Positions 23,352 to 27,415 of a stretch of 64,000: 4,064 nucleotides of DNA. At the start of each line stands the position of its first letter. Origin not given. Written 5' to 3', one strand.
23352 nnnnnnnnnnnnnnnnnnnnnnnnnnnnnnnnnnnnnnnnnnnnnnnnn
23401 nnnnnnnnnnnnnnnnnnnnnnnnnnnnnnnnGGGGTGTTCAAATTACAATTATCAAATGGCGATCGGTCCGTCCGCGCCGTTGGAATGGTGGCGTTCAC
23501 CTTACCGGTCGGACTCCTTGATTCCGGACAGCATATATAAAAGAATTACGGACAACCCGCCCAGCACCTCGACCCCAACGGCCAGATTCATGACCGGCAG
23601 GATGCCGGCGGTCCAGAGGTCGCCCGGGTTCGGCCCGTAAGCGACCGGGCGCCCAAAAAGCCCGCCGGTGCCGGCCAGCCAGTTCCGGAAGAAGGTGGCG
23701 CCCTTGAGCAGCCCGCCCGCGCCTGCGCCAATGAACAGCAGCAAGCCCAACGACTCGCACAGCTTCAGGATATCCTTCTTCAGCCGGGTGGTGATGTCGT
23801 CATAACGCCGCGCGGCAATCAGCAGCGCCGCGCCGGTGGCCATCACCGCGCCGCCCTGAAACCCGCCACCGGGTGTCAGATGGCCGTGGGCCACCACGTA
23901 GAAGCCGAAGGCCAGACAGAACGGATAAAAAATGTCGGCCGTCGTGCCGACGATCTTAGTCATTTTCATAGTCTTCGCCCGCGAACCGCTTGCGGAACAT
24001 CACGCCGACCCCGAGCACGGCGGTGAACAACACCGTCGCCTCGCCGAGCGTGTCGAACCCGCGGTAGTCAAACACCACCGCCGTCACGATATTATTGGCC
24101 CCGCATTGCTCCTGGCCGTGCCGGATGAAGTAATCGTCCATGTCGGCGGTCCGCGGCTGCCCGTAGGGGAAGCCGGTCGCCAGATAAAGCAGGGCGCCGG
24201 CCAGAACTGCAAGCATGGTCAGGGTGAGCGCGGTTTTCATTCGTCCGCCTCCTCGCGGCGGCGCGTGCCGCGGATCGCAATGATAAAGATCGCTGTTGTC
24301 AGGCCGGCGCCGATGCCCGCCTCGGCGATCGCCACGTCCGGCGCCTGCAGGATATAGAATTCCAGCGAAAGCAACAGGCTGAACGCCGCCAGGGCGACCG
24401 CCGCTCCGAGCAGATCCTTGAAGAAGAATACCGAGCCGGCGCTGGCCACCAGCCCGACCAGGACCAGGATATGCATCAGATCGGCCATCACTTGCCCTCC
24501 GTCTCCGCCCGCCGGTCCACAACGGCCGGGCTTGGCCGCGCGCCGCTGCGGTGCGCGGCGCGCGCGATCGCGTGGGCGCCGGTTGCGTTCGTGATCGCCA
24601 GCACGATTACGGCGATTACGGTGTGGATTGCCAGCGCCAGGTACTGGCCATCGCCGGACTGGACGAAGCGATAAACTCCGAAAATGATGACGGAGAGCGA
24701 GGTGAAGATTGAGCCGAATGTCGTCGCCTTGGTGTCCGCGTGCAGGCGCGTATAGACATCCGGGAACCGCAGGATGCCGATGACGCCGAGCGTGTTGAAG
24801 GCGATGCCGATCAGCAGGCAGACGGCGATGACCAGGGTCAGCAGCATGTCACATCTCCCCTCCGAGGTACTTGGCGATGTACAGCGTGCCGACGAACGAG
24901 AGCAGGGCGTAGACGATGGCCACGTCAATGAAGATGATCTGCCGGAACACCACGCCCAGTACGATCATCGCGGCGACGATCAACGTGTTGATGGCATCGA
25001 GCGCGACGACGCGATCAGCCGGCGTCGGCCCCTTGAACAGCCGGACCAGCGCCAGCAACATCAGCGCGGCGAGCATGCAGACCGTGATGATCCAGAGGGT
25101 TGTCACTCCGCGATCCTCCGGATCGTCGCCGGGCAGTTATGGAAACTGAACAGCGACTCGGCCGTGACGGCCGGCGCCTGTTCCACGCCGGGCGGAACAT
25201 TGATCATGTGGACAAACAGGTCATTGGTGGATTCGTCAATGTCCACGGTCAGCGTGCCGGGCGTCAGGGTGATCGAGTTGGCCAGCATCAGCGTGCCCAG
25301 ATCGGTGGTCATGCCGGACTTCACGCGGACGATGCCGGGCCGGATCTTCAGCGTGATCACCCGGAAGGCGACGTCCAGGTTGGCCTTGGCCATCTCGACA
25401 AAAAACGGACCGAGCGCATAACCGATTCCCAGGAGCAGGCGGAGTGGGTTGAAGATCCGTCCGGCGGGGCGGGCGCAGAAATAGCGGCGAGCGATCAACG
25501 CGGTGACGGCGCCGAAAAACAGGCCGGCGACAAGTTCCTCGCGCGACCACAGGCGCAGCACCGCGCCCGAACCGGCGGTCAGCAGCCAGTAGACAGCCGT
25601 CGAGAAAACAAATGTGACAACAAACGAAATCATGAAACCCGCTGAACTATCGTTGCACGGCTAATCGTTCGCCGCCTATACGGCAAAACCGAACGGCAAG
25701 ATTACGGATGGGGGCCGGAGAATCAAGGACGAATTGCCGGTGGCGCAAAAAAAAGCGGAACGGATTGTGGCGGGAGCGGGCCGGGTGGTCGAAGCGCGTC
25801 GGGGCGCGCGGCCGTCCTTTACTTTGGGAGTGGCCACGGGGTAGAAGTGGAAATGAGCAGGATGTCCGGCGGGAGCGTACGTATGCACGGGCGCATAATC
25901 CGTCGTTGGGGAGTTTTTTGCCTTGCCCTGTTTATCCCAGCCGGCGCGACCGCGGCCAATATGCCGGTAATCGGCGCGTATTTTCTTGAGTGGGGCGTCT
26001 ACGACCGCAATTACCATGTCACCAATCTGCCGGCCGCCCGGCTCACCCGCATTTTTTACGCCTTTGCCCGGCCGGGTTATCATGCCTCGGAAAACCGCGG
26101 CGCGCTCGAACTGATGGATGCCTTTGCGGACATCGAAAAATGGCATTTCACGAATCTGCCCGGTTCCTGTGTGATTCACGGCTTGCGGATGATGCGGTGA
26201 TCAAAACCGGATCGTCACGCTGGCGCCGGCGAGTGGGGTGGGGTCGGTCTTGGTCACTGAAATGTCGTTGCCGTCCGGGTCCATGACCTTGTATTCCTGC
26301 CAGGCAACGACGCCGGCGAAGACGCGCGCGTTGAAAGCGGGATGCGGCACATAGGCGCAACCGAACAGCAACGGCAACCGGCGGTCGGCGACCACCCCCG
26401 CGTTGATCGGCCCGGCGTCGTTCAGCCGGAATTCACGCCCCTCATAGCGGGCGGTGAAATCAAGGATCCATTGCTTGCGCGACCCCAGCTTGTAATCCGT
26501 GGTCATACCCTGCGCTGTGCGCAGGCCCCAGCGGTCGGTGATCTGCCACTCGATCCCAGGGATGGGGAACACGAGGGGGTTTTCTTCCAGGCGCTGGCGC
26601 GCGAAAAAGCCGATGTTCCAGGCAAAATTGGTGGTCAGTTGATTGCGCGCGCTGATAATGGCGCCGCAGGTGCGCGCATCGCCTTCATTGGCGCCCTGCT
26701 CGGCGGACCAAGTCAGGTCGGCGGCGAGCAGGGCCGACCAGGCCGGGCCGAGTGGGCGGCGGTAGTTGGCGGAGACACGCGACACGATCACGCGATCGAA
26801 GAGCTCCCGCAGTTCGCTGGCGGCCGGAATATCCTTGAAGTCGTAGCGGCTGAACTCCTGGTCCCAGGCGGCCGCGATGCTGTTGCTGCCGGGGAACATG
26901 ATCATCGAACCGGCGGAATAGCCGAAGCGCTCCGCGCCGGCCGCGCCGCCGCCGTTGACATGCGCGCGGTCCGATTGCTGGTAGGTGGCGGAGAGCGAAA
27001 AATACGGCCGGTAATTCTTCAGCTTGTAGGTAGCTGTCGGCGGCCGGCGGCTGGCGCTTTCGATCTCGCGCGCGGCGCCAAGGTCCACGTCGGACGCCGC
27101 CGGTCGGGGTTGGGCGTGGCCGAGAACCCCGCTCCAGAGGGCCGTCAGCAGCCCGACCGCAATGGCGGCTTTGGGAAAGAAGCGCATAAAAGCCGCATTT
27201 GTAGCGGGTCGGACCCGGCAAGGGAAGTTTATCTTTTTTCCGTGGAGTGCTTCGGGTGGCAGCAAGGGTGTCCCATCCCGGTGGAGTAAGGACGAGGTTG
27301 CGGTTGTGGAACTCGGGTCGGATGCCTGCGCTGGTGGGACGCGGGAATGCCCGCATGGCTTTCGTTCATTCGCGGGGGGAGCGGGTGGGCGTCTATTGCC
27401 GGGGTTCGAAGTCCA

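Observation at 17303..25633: Complete 14-subunit Mbh-type membrane-bound [NiFe]-hydrogenase / Mrp antiporter operon, colinear with archaeal mbhA-N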

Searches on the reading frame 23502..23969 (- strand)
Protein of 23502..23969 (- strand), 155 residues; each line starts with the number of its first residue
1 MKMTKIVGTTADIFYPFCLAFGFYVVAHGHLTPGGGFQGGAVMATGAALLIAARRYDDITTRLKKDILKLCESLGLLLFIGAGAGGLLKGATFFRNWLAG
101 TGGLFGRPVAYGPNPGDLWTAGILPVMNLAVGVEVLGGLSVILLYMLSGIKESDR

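Call 3: search_protein_families(library=pfam, proteins=[window:23502-23969:-], max_evalue=0.01)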
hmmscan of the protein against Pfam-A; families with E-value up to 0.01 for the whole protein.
window:23502-23969:- (155 aa): 1 family
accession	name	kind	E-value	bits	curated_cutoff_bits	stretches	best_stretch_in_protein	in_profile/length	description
PF04039.18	MnhB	-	2.1e-26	93.1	22.5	1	6-140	1-126/127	Domain related to MnhB subunit of Na+/H+ antiporter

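Call 62: search_protein_families(library=ncbifam, proteins=[window:23502-23969:-], max_evalue=0.00001)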
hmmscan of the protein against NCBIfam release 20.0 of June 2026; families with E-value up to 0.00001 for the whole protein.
window:23502-23969:- (155 aa): 14 families
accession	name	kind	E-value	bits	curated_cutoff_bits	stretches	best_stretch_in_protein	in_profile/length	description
NF006248.0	PRK08386.1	subfamily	1.3e-53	181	92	1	2-152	2-149/151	putative monovalent cation/H+ antiporter subunit B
NF004924.0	PRK06281.1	equivalog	7.8e-22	77.8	137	1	17-146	15-144/154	putative monovalent cation/H+ antiporter subunit B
NF009229.0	PRK12579.1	equivalog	2e-19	70.1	229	1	4-149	109-246/258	putative monovalent cation/H+ antiporter subunit B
NF006249.0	PRK08387.1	equivalog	6.2e-18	65.5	111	1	1-154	1-133/133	putative monovalent cation/H+ antiporter subunit B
NF009217.0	PRK12567.1-1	equivalog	1.5e-16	60.6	268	1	6-148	101-233/238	putative monovalent cation/H+ antiporter subunit B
NF009162.0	PRK12508.1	equivalog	5.2e-14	52.6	120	1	3-95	3-95/139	Na(+)/H(+) antiporter subunit B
NF009160.0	PRK12505.1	equivalog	2.6e-13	49.8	140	1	5-98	27-120/179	putative monovalent cation/H+ antiporter subunit B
NF009223.0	PRK12573.1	subfamily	2.8e-11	43.7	152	1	6-96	7-96/140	Na(+)/H(+) antiporter subunit B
NF009224.0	PRK12574.1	equivalog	6.5e-11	42.8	171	1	1-96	1-96/141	monovalent cation/H+ antiporter subunit B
NF009161.0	PRK12507.1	equivalog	1e-10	41.3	272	1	5-94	198-287/336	putative monovalent cation/H+ antiporter subunit B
NF009163.0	PRK12509.1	equivalog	2.3e-09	37.5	148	1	5-97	4-96/137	Na+/H+ antiporter subunit B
NF009288.0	PRK12648.1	equivalog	1.6e-08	33.1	1104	1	5-96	802-892/954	monovalent cation/H+ antiporter subunit A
NF009218.0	PRK12567.1-2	equivalog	1.1e-07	31.9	184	1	16-88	94-166/200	putative monovalent cation/H+ antiporter subunit B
TIGR00943.1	2a6301s02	subfamily_domain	2.1e-07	31.5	139.75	1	28-96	4-71/107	cation/proton antiporter, MnhB/MrpB subunit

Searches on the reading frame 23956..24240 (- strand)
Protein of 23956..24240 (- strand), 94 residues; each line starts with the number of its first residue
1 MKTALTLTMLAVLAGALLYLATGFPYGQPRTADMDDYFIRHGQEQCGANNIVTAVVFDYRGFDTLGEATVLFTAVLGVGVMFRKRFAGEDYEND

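Call 62: search_protein_families(library=ncbifam, proteins=[window:23956-24240:-], max_evalue=0.00001)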
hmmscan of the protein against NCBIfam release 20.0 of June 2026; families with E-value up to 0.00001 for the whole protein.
window:23956-24240:- (94 aa): 11 families
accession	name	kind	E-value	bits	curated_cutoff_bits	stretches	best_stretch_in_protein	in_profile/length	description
NF009159.0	PRK12504.1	equivalog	1.4e-15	57.7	141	1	7-84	97-174/178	DUF4040 domain-containing protein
NF009217.0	PRK12567.1-1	equivalog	1.7e-15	57.2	268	1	2-85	6-88/238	putative monovalent cation/H+ antiporter subunit B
NF009161.0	PRK12507.1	equivalog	1.4e-12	47.5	272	1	4-86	93-179/336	putative monovalent cation/H+ antiporter subunit B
NF009290.0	PRK12650.1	equivalog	3.5e-12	45.1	980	1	6-83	687-764/966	DUF4040 family protein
NF009285.0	PRK12645.1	equivalog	6.2e-12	44.6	1028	1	3-91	711-799/804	Na+/H+ antiporter subunit A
NF009288.0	PRK12648.1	equivalog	1.7e-11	43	1104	1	8-84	699-775/954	monovalent cation/H+ antiporter subunit A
NF009287.0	PRK12647.1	equivalog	2e-11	43.2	937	1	8-90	685-767/773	putative monovalent cation/H+ antiporter subunit A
NF009229.0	PRK12579.1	equivalog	1.2e-09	38.1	229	1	49-91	44-86/258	putative monovalent cation/H+ antiporter subunit B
NF009289.0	PRK12649.1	equivalog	6.3e-09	34.7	1117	1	32-85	732-785/789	putative monovalent cation/H+ antiporter subunit A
NF009284.0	PRK12644.1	equivalog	8.9e-09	33.9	962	1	6-89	685-769/975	Na+/H+ antiporter subunit A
TIGR00940.1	2a6301s01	subfamily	9.1e-09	34.2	920.45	1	2-88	703-789/793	monovalent cation:proton antiporter subunit A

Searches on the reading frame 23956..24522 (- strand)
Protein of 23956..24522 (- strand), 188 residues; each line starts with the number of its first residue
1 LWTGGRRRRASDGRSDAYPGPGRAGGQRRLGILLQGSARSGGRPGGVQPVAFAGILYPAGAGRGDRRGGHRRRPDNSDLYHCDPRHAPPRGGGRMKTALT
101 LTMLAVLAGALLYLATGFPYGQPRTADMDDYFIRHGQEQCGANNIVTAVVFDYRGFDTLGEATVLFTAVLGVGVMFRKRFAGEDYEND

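Call 3: search_protein_families(library=pfam, proteins=[window:23956-24522:-], max_evalue=0.01)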
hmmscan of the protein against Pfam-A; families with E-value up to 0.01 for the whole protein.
window:23956-24522:- (188 aa): 1 family
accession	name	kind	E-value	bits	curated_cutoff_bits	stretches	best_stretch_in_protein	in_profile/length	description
PF20501.3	MbhE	-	1.4e-11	44.7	27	1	103-178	8-83/98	MBH, subunit E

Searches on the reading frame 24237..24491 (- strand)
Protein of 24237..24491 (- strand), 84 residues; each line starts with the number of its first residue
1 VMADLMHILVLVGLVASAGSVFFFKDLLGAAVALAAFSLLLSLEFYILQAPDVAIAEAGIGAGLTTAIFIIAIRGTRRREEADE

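Call 3: search_protein_families(library=pfam, proteins=[window:24237-24491:-], max_evalue=0.01)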
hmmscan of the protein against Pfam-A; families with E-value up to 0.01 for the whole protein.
window:24237-24491:- (84 aa): 1 family
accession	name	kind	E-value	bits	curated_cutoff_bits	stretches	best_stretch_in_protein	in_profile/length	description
PF13244.11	MbhD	-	6.1e-18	65.2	27.2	1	13-78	2-67/67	MBH, subunit D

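Call 62: search_protein_families(library=ncbifam, proteins=[window:24237-24488:-], max_evalue=0.00001)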
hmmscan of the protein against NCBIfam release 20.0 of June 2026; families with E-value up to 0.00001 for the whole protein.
window:24237-24488:- (83 aa): 4 families
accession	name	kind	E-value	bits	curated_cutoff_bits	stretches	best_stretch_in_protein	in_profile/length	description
NF006242.0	PRK08378.1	subfamily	2.6e-26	91.9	98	1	3-80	5-82/85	hypothetical protein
NF009159.0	PRK12504.1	equivalog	1.3e-18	67.6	141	1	4-80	5-81/178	DUF4040 domain-containing protein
NF009161.0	PRK12507.1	equivalog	2.5e-13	49.9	272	1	7-80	13-86/336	putative monovalent cation/H+ antiporter subunit B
NF004923.0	PRK06280.1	equivalog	8.7e-09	35.6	80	1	5-80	4-79/79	hypothetical protein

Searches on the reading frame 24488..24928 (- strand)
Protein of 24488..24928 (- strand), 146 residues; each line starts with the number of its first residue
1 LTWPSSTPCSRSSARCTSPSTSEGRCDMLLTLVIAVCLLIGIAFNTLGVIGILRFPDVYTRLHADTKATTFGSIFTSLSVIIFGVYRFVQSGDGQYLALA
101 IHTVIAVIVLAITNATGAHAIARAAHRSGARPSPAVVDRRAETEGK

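Call 3: search_protein_families(library=pfam, proteins=[window:24488-24928:-], max_evalue=0.01)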
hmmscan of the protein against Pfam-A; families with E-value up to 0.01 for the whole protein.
window:24488-24928:- (146 aa): 1 family
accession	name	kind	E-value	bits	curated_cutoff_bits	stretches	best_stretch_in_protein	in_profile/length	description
PF03334.19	PhaG_MnhG_YufB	-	6.1e-23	81.3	23.4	1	37-126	1-80/80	Na+/H+ antiporter subunit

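Call 62: search_protein_families(library=ncbifam, proteins=[window:24488-24847:-], max_evalue=0.00001)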
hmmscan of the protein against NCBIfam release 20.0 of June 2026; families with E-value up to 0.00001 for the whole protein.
window:24488-24847:- (119 aa): 13 families
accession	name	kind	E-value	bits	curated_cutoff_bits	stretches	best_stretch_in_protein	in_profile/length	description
NF009312.0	PRK12672.1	subfamily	2.9e-51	172.7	122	1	3-117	3-117/122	putative monovalent cation/H+ antiporter subunit G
TIGR01300.1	CPA3_mnhG_phaG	equivalog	8.2e-28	96.6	63.1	1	9-112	1-96/97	monovalent cation/H(+) antiporter subunit G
NF009314.0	PRK12674.1-2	subfamily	9.2e-24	83.4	102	1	2-108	3-99/116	Na+/H+ antiporter subunit G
NF009320.0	PRK12675.1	equivalog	1.4e-16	60.9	128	1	8-111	4-97/104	putative monovalent cation/H+ antiporter subunit G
NF009236.0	PRK12586.1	equivalog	2.8e-15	56.4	156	1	3-104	8-101/145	Na+/H+ antiporter subunit G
NF009316.0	PRK12674.1-5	equivalog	3.6e-15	55.9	122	1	2-109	4-103/121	Na+/H+ antiporter subunit G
NF009313.0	PRK12674.1-1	equivalog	4e-12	46.2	151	1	2-100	4-94/140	Na+/H+ antiporter subunit G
NF009235.0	PRK12585.1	equivalog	5.5e-12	45.4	273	1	2-103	4-97/197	putative monovalent cation/H+ antiporter subunit G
NF009237.0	PRK12587.1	equivalog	3.6e-11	43.1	158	1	6-100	6-95/118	Na+/H+ antiporter subunit G1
NF009311.0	PRK12670.1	equivalog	1.1e-09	38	116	1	3-100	2-89/99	putative monovalent cation/H+ antiporter subunit G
NF009315.0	PRK12674.1-4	equivalog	2.3e-08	34.2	130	1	3-99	11-99/121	Na+/H+ antiporter subunit G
NF009238.0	PRK12592.1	equivalog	8e-08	32.3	170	1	2-103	5-105/126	putative monovalent cation/H+ antiporter subunit G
NF009317.0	PRK12674.2-1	equivalog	8.3e-06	26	107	0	3-102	3-92/105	Na+/H+ antiporter subunit G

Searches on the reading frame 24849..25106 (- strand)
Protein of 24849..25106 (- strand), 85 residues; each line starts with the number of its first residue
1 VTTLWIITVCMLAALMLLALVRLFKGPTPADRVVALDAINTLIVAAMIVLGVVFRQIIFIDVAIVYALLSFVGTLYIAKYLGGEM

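Call 3: search_protein_families(library=pfam, proteins=[window:24849-25106:-], max_evalue=0.01)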
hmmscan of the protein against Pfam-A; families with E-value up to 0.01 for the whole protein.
window:24849-25106:- (85 aa): 1 family
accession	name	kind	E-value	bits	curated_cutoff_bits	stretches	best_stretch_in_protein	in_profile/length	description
PF04066.18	MrpF_PhaF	-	1.2e-19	70.9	23.3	1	30-81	1-52/53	Multiple resistance and pH regulation protein F (MrpF / PhaF)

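Call 62: search_protein_families(library=ncbifam, proteins=[window:24849-25106:-], max_evalue=0.00001)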
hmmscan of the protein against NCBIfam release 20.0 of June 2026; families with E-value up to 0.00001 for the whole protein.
window:24849-25106:- (85 aa): 13 families
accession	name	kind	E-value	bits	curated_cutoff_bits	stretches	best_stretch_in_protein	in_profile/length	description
NF009242.0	PRK12599.1-1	equivalog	1.9e-33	114.7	89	1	1-85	1-85/86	putative monovalent cation/H+ antiporter subunit F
NF009250.0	PRK12604.1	equivalog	5.1e-21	75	100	1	7-83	6-82/84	putative monovalent cation/H+ antiporter subunit F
NF009246.0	PRK12599.1-5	equivalog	2.2e-20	73.1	92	1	6-83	4-81/83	putative monovalent cation/H+ antiporter subunit F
NF004812.0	PRK06161.1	equivalog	1.1e-16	61.1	93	1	5-81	9-85/92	K+/H+ antiporter subunit F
NF009243.0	PRK12599.1-2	equivalog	1.8e-15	57.4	95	1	5-81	8-84/91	putative monovalent cation/H+ antiporter subunit F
NF009300.0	PRK12657.1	equivalog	3.2e-15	56.2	103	1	5-83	9-88/100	putative monovalent cation/H+ antiporter subunit F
NF009247.0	PRK12599.1-6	equivalog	4.4e-15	56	100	1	7-82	10-84/89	putative monovalent cation/H+ antiporter subunit F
NF009248.0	PRK12600.1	equivalog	1.6e-14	53.9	97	1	3-81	4-82/94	Na(+)/H(+) antiporter subunit F1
NF006243.0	PRK08381.1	equivalog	4.5e-14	52.6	79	1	6-82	8-84/89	putative monovalent cation/H+ antiporter subunit F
NF009244.0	PRK12599.1-3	equivalog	1e-12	48.3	90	1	6-80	10-84/92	putative monovalent cation/H+ antiporter subunit F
NF009249.0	PRK12603.1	equivalog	3.5e-09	36.9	81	1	5-80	3-79/90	putative monovalent cation/H+ antiporter subunit F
NF005930.0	PRK07948.1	equivalog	2.3e-08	34.5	82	1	1-80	1-80/86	monovalent cation/H+ antiporter complex subunit F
NF009245.0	PRK12599.1-4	equivalog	4.3e-08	33.5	114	1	6-81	12-87/121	cation:proton antiporter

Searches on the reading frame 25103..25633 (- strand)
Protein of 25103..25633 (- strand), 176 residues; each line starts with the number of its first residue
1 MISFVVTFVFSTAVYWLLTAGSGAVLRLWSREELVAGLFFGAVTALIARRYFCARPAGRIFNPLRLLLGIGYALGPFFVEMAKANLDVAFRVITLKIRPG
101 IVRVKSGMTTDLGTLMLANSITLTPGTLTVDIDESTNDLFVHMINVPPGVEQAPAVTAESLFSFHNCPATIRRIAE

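Call 3: search_protein_families(library=pfam, proteins=[window:25103-25633:-], max_evalue=0.01)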
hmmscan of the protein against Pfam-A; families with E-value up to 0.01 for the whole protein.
window:25103-25633:- (176 aa): 1 family
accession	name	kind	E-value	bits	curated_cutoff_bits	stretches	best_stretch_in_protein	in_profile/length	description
PF01899.21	MNHE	-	3.1e-31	108.6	27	1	12-152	4-129/145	Na+/H+ ion antiporter subunit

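Call 62: search_protein_families(library=ncbifam, proteins=[window:25103-25633:-], max_evalue=0.00001)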
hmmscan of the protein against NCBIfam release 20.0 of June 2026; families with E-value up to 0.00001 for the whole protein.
window:25103-25633:- (176 aa): 13 families
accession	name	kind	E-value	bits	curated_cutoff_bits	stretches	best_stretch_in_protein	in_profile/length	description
NF006245.0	PRK08383.1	subfamily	5.7e-52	176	192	1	2-154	1-150/168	putative monovalent cation/H+ antiporter subunit E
TIGR00942.1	2a6301s05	subfamily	6.9e-21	74.8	212.25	1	31-146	10-121/144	multicomponent Na+:H+ antiporter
NF006519.0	PRK08965.1-3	equivalog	4.2e-17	62.4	190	1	1-146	1-134/158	Na+/H+ antiporter subunit E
NF009292.0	PRK12651.1-3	equivalog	4.4e-17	62.6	213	1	29-148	22-137/158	Na+/H+ antiporter subunit E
NF009295.0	PRK12652.1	equivalog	3.9e-16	59.2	290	1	4-143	171-302/368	monovalent cation/H+ antiporter subunit E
NF004922.0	PRK06279.1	equivalog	1.3e-15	57.5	99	1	65-144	2-80/100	putative monovalent cation/H+ antiporter subunit E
NF006244.0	PRK08382.1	equivalog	2.3e-15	57.1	226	1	81-146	109-176/201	putative monovalent cation/H+ antiporter subunit E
NF006518.0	PRK08965.1-2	equivalog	8.1e-13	48.5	159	1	29-147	30-144/166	Na+/H+ antiporter subunit E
NF009291.0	PRK12651.1-1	equivalog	1.7e-11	44.4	228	1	4-146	5-135/159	Na+/H+ antiporter subunit E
NF006521.0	PRK08965.1-5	equivalog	3.9e-10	39.5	141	1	35-146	35-146/180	Na+/H+ antiporter subunit E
NF006517.0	PRK08965.1-1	equivalog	6.7e-10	39.4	180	1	33-147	28-138/161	Na+/H+ antiporter subunit E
NF005131.0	PRK06580.1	equivalog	4.2e-07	30.2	121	1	94-145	35-84/107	putative monovalent cation/H+ antiporter subunit E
NF006520.0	PRK08965.1-4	equivalog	1.4e-06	28.4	175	1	76-146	66-139/162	Na+/H+ antiporter subunit E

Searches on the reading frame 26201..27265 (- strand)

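Call 42: search_protein_families(library=pfam, proteins=[window:26201-27265:-], max_evalue=0.01)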
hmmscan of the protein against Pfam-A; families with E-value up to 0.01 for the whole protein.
window:26201-27265:- (354 aa): 1 family
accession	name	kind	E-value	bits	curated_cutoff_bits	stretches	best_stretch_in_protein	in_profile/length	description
PF19783.5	DUF6268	-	2.7e-05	23.8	22.8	1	155-280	78-204/279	Domain of unknown function (DUF6268)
